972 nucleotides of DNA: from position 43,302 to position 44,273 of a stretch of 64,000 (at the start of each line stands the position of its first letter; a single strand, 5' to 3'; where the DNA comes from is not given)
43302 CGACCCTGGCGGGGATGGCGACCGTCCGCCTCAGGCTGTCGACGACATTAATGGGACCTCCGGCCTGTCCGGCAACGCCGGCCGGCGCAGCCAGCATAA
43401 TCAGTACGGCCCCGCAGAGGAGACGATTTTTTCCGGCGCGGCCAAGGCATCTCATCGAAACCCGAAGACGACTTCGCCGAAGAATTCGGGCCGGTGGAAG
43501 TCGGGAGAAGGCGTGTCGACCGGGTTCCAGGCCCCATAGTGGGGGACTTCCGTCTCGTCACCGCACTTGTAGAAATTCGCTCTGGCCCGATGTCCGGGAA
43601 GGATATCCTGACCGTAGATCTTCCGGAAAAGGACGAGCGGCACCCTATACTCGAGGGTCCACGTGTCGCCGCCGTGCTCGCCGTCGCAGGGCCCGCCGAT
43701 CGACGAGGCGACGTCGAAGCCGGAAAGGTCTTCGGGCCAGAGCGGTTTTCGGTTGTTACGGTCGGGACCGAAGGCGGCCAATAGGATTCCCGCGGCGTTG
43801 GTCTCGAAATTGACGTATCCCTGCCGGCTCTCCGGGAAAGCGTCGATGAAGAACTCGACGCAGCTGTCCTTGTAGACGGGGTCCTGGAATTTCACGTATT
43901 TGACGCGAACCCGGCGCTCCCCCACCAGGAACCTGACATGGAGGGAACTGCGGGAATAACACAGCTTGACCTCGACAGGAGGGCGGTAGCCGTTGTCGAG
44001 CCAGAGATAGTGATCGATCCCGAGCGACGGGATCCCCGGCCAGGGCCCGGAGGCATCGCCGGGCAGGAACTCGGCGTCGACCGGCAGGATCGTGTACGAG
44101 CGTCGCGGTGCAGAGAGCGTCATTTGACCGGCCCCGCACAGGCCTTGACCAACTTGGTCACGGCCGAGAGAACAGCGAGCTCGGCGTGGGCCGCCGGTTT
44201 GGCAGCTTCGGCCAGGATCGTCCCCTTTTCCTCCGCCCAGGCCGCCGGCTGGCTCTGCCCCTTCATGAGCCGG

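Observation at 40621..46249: GH20 hexosaminidase translationally coupled to a CBM9/DOMON-like protein and a FecBCD-type ABC importer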

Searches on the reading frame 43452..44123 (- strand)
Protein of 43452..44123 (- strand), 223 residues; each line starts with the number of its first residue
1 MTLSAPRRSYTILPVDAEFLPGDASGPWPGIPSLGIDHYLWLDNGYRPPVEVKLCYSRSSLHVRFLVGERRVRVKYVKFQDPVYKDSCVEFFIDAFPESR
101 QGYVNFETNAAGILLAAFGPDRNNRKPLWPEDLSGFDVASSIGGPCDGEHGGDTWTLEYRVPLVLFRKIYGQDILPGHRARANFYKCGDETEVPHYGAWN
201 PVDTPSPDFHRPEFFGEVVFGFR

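Call 5: search_protein_families(library=pfam, proteins=[window:43452-44123:-], max_evalue=0.01)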
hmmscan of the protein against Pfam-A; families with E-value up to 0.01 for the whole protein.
window:43452-44123:- (223 aa): 1 family
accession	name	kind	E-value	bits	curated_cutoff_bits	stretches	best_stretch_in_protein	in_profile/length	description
PF16011.10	CBM9_2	-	1.5e-42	146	25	1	35-220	16-199/199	Carbohydrate-binding family 9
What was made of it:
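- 43452..44123 (-): Stand-alone CBM9_2 (PF16011) protein, 223 aa, with no signal peptide. PF16011 1.5e-42 (call 5).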

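Call 6: search_protein_families(library=ncbifam, proteins=[window:43452-44123:-], max_evalue=0.01)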
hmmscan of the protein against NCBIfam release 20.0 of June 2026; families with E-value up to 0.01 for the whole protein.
window:43452-44123:- (223 aa): 0 families

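Call 12: find_homologous_proteins(query=window:43452-44123:-, max_evalue=0.00001)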
Query window:43452-44123:- (223 aa): 3111 proteins with E <= 0.00001 among 3252 candidates; the best 120 are listed.
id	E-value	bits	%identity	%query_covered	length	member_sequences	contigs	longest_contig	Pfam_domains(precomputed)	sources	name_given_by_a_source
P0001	8.3e-149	512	96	100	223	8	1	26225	PF16011.11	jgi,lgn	jgi:hypothetical protein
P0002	2.8e-145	500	94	100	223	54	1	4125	PF16011.11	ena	-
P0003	5.7e-140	483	92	97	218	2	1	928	PF16011.11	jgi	jgi:hypothetical protein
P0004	7.1e-137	473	89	99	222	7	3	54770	PF16011.11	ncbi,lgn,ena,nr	ncbi:MAG: hypothetical protein IMZ46_13310 [Acidobacteria bacterium]|nr:hypothetical protein [Acidob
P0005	4.4e-136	470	88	100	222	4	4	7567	PF16011.11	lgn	-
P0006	4.5e-131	454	86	99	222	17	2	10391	PF16011.11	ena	-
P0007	6.7e-131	453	85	100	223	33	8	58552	PF16011.11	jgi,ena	jgi:hypothetical protein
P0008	8.4e-131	453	86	99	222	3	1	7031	PF16011.11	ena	-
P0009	1.2e-130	452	86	99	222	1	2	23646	PF16011.11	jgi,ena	-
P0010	4.6e-130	450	86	99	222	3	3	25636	PF16011.11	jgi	jgi:hypothetical protein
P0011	4.6e-130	450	86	99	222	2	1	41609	PF16011.11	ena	-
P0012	6.4e-130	450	85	99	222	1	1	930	PF16011.11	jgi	jgi:hypothetical protein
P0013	3.2e-128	444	85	100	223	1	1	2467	PF16011.11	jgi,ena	-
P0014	3.6e-123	428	79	100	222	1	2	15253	PF16011.11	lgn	-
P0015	1.5e-118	413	77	99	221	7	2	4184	PF16011.11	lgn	-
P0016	2.9e-118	412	76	99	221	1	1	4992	PF16011.11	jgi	-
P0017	1.4e-117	409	77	99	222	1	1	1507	PF16011.11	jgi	-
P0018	2.3e-117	409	78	99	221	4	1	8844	PF16011.11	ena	-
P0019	2.9e-117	408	78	99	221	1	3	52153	PF16011.11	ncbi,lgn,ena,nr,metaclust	ncbi:MAG: hypothetical protein A2V76_07625 [Candidatus Aminicenantes bacterium RBG_16_63_14]|nr:MAG:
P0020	6.8e-117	407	77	99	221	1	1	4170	PF16011.11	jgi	-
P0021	2.1e-113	396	76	98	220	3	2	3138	PF16011.11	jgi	-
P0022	6.4e-112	391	74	99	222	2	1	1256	PF16011.11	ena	-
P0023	7.4e-112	391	74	97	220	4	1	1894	PF16011.11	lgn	-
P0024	1.7e-111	390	73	99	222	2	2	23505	PF16011.11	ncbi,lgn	-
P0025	3.0e-111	389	72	99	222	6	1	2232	PF16011.11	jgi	jgi:hypothetical protein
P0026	2.0e-110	386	72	99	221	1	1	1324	PF16011.11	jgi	jgi:hypothetical protein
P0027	2.5e-110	386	73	99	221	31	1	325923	PF16011.11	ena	-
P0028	2.6e-110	386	71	99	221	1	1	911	PF16011.11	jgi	jgi:hypothetical protein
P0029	9.9e-110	384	73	99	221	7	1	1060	PF16011.11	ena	-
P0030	1.3e-108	380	71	99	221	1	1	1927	PF16011.11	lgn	-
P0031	1.6e-108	380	71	99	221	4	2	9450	PF16011.11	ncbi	-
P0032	1.6e-108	380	74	99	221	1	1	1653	PF16011.11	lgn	-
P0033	2.5e-108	379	73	96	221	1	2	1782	PF16011.11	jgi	jgi:hypothetical protein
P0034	3.3e-108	379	71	96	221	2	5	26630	PF16011.11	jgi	-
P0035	3.4e-108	379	73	99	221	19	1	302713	PF16011.11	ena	-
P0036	5.2e-108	378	71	99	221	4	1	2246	PF16011.11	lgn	-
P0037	9.4e-108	377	72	100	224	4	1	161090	PF16011.11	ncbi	-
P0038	1.8e-107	376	71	99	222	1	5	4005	PF16011.11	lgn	-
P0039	2.1e-107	376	74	96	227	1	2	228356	PF16011.11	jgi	jgi:hypothetical protein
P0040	3.0e-107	376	72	99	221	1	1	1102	PF16011.11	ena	-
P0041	3.8e-107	375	69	99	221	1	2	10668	PF16011.11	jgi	jgi:Carbohydrate-binding family 9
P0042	4.3e-107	375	72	99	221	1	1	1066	PF16011.11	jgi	jgi:hypothetical protein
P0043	6.2e-107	375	71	97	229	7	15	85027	PF16011.11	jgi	jgi:hypothetical protein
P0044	1.7e-106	373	70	99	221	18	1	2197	PF16011.11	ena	-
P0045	1.8e-106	373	69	99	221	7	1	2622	PF16011.11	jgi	-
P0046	2.1e-106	373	69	99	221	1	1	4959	PF16011.11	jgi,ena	-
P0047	3.8e-106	372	69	99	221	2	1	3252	PF16011.11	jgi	-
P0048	9.4e-106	371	71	99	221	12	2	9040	PF16011.11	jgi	-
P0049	3.9e-105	369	70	96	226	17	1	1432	PF16011.11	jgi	-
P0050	1.5e-104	367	69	99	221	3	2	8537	PF16011.11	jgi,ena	-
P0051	2.0e-104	366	68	99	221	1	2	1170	PF16011.11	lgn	-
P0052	2.4e-104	366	71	96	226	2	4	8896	PF16011.11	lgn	-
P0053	3.5e-104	366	70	99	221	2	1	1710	PF16011.11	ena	-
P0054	3.6e-104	366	69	99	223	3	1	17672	PF16011.11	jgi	jgi:hypothetical protein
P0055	5.5e-104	365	70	99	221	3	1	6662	PF16011.11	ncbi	-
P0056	7.1e-104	365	69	99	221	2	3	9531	PF16011.11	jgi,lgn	jgi:hypothetical protein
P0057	7.6e-104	365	70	99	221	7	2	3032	PF16011.11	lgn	-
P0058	8.0e-104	364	69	99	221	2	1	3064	PF16011.11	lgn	-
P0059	1.1e-103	364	70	99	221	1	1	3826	PF16011.11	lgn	-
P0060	3.5e-103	362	72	99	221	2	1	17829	PF16011.11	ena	-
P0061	3.6e-103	362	69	96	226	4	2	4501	PF16011.11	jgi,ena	jgi:hypothetical protein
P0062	5.3e-103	362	68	99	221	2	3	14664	PF16011.11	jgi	jgi:hypothetical protein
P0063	5.9e-103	362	69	95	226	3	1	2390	PF16011.11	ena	-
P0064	8.0e-103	361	67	99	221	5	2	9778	PF16011.11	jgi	jgi:hypothetical protein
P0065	2.6e-102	359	67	99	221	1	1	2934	PF16011.11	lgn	-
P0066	7.4e-102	358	72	93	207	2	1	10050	PF16011.11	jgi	jgi:hypothetical protein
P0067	1.3e-101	357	67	99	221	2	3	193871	PF16011.11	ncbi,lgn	-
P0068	3.7e-101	356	68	99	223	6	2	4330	PF16011.11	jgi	jgi:hypothetical protein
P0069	6.5e-101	355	68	99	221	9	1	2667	PF16011.11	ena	-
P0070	1.3e-100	354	70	92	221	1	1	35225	PF16011.11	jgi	jgi:Carbohydrate-binding family 9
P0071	1.6e-100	354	68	99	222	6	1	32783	PF16011.11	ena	-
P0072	1.6e-100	354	67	99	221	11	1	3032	PF16011.11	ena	-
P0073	2.2e-100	353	68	99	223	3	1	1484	PF16011.11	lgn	-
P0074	2.3e-100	353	69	99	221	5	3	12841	PF16011.11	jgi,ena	-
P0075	3.2e-100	353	69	99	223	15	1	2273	PF16011.11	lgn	-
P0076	4.7e-100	352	66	99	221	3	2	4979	PF16011.11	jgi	jgi:hypothetical protein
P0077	5.0e-100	352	67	99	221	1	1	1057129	PF16011.11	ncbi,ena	-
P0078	7.9e-100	351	68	99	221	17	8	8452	PF16011.11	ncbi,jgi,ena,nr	ncbi:MAG: diguanylate cyclase [Candidatus Aminicenantes bacterium]|jgi:hypothetical protein|nr:digua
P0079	1.3e-99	351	67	99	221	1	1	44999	PF16011.11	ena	-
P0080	1.3e-99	351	66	99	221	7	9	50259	PF16011.11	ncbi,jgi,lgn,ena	-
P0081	1.6e-99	350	67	99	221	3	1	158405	PF16011.11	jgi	jgi:hypothetical protein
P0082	2.3e-99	350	67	98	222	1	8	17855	PF16011.11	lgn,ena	-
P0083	4.2e-99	349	68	99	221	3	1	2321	PF16011.11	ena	-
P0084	1.7e-98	347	67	99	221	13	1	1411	PF16011.11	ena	-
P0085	3.7e-98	346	67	96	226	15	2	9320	PF16011.11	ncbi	ncbi:MAG: carbohydrate-binding family 9-like protein [Candidatus Aminicenantales bacterium]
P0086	4.5e-98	346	67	98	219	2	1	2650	PF16011.11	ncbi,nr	ncbi:MAG TPA: carbohydrate-binding family 9-like protein [Acidobacteriota bacterium]|nr:carbohydrate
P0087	6.8e-98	345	67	96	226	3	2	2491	PF16011.11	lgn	-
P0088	9.4e-98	345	67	99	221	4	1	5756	PF16011.11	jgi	jgi:hypothetical protein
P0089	1.3e-97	344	67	99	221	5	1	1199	PF16011.11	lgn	-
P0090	1.2e-96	341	67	99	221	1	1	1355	PF16011.11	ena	-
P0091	6.7e-96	338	64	99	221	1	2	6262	PF16011.11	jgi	jgi:hypothetical protein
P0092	1.7e-95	337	67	96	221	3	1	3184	PF16011.11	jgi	jgi:hypothetical protein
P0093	2.7e-95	336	66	99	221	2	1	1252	PF16011.11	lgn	-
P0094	1.7e-94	334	65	99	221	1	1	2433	PF16011.11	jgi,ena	-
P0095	1.2e-92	328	64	97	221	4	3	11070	PF16011.11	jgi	-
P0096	4.7e-92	326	64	94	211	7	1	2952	PF16011.11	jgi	-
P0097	2.2e-91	324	63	99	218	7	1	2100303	PF16011.11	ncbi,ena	-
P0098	2.8e-91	323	63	96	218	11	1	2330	PF16011.11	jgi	jgi:hypothetical protein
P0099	7.5e-91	322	64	95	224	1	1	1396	PF16011.11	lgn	-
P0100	4.2e-90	320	66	99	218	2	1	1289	PF16011.11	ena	-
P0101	5.7e-90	319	64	96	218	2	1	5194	PF16011.11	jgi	jgi:hypothetical protein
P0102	7.1e-89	315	63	95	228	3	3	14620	PF16011.11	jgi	jgi:hypothetical protein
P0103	7.3e-89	315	63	99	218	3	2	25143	PF16011.11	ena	-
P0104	8.4e-89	315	64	95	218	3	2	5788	PF16011.11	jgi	jgi:hypothetical protein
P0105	3.9e-88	313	60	99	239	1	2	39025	PF16011.11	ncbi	-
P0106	4.2e-88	313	63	98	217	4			PF16011.11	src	-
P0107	4.9e-88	313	62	98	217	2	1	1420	PF16011.11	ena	-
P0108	1.8e-87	311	63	95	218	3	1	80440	PF16011.11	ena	-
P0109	1.9e-87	311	59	99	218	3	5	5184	PF16011.11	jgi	jgi:hypothetical protein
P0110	2.0e-87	311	62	99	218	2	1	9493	PF16011.11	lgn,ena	-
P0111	2.1e-87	311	63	96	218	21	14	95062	PF16011.11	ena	-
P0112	2.5e-87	310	60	99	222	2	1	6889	PF16011.11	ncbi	-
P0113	2.8e-87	310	60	99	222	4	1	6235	PF16011.11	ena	-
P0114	2.8e-87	310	66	90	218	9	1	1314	PF16011.11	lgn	-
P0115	3.3e-87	310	62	95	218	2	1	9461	PF16011.11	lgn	-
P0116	3.7e-87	310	60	97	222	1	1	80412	PF16011.11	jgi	jgi:hypothetical protein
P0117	4.5e-87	310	66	91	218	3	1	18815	PF16011.11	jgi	jgi:hypothetical protein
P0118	6.3e-87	309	62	96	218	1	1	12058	PF16011.11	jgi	-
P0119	8.0e-87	309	64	99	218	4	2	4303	PF16011.11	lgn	-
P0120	8.0e-87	309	63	98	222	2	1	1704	PF16011.11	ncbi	-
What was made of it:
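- On CBM9 carbohydrate-binding module: Homologues are single-domain (call 12).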

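Call 13: find_related_loci(query=window:43452-44123:-, collection=genome_contigs, flank=8000)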
Query window:43452-44123:- (223 aa) in genome_contigs; peptide patterns used: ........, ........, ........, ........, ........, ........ (x = any residue, [..] = any of these).
600 stretches matched a pattern (row limit reached: there are more); 528 encode a relative of the query (tblastn E <= 1e-3); the best 80 are kept; 80 distinct loci.
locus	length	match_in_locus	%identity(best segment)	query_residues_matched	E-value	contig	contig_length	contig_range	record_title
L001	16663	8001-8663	96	1-221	2e-144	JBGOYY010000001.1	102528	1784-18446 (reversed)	MAG: Candidatus Aminicenantia bacterium isolate OBJ_0618_130150_31 k141_4750838_length_102528_cov_54.7728, whole genome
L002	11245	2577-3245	90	1-223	2e-137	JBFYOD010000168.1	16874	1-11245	MAG: Candidatus Aminicenantes bacterium isolate PPR_0111 k121_1478939, whole genome shotgun sequence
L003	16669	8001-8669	88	1-223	7e-133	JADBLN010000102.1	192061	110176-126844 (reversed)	MAG: Acidobacteria bacterium isolate Bin2_14.8m NODE_2_length_192061_cov_15.423554, whole genome shotgun sequence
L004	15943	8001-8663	77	1-221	5e-108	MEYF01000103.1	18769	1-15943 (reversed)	MAG: Candidatus Aminicenantes bacterium RBG_19FT_COMBO_65_30 rbg_19ft_combo_scaffold_580, whole genome shotgun sequence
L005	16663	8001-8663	67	1-221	8e-101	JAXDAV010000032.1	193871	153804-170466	MAG: Candidatus Aminicenantes bacterium isolate POMEDNA-B01 Raw1_k127_1124772, whole genome shotgun sequence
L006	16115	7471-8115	74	7-221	2e-100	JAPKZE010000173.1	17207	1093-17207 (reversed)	MAG: Candidatus Aminicenantes bacterium isolate LacPavin_0920_SED1_MAG_66_10 LacPavin_0920_SED1_scaffold_269952, whole g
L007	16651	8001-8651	68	7-223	2e-99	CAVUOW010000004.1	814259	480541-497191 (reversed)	MAG: Candidatus Aminicenantes bacterium isolate MFD05942.bin.2.318 genome assembly, contig: contig_19780, whole genome s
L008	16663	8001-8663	71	1-221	9e-99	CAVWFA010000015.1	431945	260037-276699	MAG: Candidatus Aminicenantes bacterium isolate MFD00905.bin.2.185 genome assembly, contig: contig_50426, whole genome s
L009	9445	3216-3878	66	1-221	3e-98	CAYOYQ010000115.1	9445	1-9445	MAG TPA_asm: uncultured Eubacteriales bacterium isolate SRP098346_co1_98 genome assembly, contig: NODE_9512_length_9445_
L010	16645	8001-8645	71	7-221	1e-97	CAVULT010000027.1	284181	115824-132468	MAG: Candidatus Aminicenantes bacterium isolate MFD01872.bin.3.371 genome assembly, contig: contig_45568, whole genome s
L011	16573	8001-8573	68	27-220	6e-89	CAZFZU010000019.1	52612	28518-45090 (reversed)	MAG TPA_asm: uncultured Eubacteriales bacterium isolate SRP278314_co1_38 genome assembly, contig: NODE_831_length_52612_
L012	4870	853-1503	64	4-220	1e-87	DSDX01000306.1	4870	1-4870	MAG TPA_asm: Candidatus Aminicenantes bacterium isolate SpSt-1229 Ga0116197_1001402, whole genome shotgun sequence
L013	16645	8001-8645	59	9-223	6e-82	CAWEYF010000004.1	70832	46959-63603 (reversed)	MAG: Candidatus Aminicenantes bacterium isolate MFD05942.bin.3.643 genome assembly, contig: contig_113991, whole genome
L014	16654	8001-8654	58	1-220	6e-82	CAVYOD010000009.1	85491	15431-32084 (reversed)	MAG: Candidatus Aminicenantes bacterium isolate MFD04408.bin.2.57 genome assembly, contig: contig_23609, whole genome sh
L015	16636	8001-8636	55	9-220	2e-75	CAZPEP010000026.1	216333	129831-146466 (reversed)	MAG TPA_asm: uncultured Eubacteriales bacterium isolate binchicken_co255_216 genome assembly, contig: k141_411168, whole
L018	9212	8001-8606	43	8-220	7e-49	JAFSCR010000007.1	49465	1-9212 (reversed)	MAG: Clostridia bacterium isolate RGIG3022 Goat_Rectum-3__c142623, whole genome shotgun sequence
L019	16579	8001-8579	42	28-219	4e-48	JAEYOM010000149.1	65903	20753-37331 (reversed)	MAG: Bacillota bacterium isolate OH_CBB_152 k127_464408, whole genome shotgun sequence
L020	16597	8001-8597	45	23-221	4e-46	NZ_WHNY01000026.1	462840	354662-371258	Paenibacillus plantarum strain LMG 31461 Contig_31_77.1835, whole genome shotgun sequence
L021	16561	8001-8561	41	28-220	1e-42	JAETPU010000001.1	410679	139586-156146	MAG: Marvinbryantia formatexigens isolate S23_Bin3 scaffold_4, whole genome shotgun sequence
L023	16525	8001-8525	43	39-220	1e-41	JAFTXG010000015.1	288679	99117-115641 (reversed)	MAG: Lachnospiraceae bacterium isolate RGIG4233 Roe_deer_Colon-4__c1688, whole genome shotgun sequence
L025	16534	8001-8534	44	36-219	6e-41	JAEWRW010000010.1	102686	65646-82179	MAG: Bacillota bacterium isolate OH_SBrB_79 k127_373604, whole genome shotgun sequence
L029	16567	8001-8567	39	31-220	1e-38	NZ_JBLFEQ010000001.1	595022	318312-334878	Maribacter sp. 2304DJ31-5 2304DJ31-5_1, whole genome shotgun sequence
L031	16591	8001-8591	38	27-220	2e-38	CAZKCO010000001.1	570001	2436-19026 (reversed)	MAG TPA_asm: uncultured Roseivirgaceae bacterium isolate SRP063590_co1_48 genome assembly, contig: NODE_2_length_570001_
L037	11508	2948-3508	43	28-223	7e-38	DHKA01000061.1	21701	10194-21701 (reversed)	MAG TPA_asm: Clostridiales bacterium UBA4706 UBA4706_contig_12185, whole genome shotgun sequence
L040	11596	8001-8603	41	21-220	2e-37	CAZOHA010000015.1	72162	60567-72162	MAG TPA_asm: uncultured Bacteroides sp. isolate SRP332253_co2_34 genome assembly, contig: NODE_261_length_72162_cov_5.42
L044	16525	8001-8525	41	36-220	5e-37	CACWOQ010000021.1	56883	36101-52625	MAG: uncultured Ruminococcus sp. isolate RUG10767 genome assembly, contig: RUG10767_asm_21, whole genome shotgun sequenc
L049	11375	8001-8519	40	46-220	5e-37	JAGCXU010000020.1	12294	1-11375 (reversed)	MAG: Bacteroidaceae bacterium isolate RGIG10220 Yak_Rumen-5__c185036, whole genome shotgun sequence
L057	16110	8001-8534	40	41-220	5e-36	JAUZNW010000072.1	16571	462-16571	MAG: Bacteroidota bacterium isolate bin16(0d) DDJIHBGP_72, whole genome shotgun sequence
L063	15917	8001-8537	41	41-221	1e-35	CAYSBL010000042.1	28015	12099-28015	MAG TPA_asm: uncultured Rikenellaceae bacterium isolate binchicken_co26_242 genome assembly, contig: NODE_2413_length_28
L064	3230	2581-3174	39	8-221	7e-36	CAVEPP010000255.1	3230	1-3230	Alloprevotella sp. isolate H07607-L1_cleanbin_000033 genome assembly, contig: Spades_H07607-L1_contig_15548, whole genom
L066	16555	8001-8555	38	35-220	1e-35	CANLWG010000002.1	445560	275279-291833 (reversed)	uncultured Flavobacteriaceae bacterium isolate 2-963.fasta genome assembly, contig: NODE_2, whole genome shotgun sequenc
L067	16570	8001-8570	39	30-220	8e-36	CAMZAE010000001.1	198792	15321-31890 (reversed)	MAG TPA_asm: uncultured Prevotellaceae bacterium isolate SRR10912534_bin.99_metaWRAP_v1.3_MAG genome assembly, contig: E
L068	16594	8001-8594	38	7-220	1e-35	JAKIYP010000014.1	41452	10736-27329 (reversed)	MAG: Bacteroidetes bacterium isolate UR.bin82 UR_contig_1951, whole genome shotgun sequence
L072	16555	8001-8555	38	35-220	2e-35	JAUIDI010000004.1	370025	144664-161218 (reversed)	MAG: Bacteroidia bacterium isolate 7_bin.65 NODE_50_length_370025_cov_1.737628, whole genome shotgun sequence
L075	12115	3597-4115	40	46-220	6e-35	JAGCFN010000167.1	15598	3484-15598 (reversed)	MAG: Bacteroidaceae bacterium isolate RGIG9745 Yak_Omasum-4__c658700, whole genome shotgun sequence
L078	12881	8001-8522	40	46-220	4e-35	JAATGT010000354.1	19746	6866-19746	MAG: Bacteroidales bacterium isolate bin_63 k141_2623261, whole genome shotgun sequence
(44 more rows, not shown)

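Call 19: search_solved_structures(query=window:43452-44123:-, max_evalue=1, show_alignments=2)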
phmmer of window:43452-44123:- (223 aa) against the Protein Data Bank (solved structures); distinct sequences matched with E-value up to 1: 2.
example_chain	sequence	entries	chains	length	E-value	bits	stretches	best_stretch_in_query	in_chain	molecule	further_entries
4jpq_A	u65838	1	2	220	5.8e-28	101.1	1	29-220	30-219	Uncharacterized protein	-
9ln0_A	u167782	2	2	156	0.25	13.9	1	5-83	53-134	dCTP deaminase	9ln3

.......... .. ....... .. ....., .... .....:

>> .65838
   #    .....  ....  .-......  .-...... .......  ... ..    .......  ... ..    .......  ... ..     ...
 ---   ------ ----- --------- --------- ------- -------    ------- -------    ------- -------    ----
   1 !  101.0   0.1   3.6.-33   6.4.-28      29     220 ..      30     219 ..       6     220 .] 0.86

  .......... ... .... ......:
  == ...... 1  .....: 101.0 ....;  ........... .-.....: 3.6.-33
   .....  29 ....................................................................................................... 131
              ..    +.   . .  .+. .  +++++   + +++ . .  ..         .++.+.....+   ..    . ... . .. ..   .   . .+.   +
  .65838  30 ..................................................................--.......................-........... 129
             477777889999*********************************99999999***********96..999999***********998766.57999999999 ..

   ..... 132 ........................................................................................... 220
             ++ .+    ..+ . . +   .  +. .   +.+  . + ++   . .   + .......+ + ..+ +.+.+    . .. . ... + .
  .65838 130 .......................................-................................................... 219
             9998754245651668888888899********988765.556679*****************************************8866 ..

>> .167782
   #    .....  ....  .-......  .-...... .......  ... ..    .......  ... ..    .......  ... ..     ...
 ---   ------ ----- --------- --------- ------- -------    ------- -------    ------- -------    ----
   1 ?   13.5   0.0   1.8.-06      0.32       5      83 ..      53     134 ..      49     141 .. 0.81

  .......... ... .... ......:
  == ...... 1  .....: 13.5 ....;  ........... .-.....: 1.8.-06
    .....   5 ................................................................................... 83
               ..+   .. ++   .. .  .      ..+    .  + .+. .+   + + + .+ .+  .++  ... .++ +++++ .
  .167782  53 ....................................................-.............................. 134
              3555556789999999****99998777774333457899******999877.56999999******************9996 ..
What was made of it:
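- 43452..44123 (-): It matches 4jpq, an uncharacterised protein, at 5.8e-28 (call 19).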
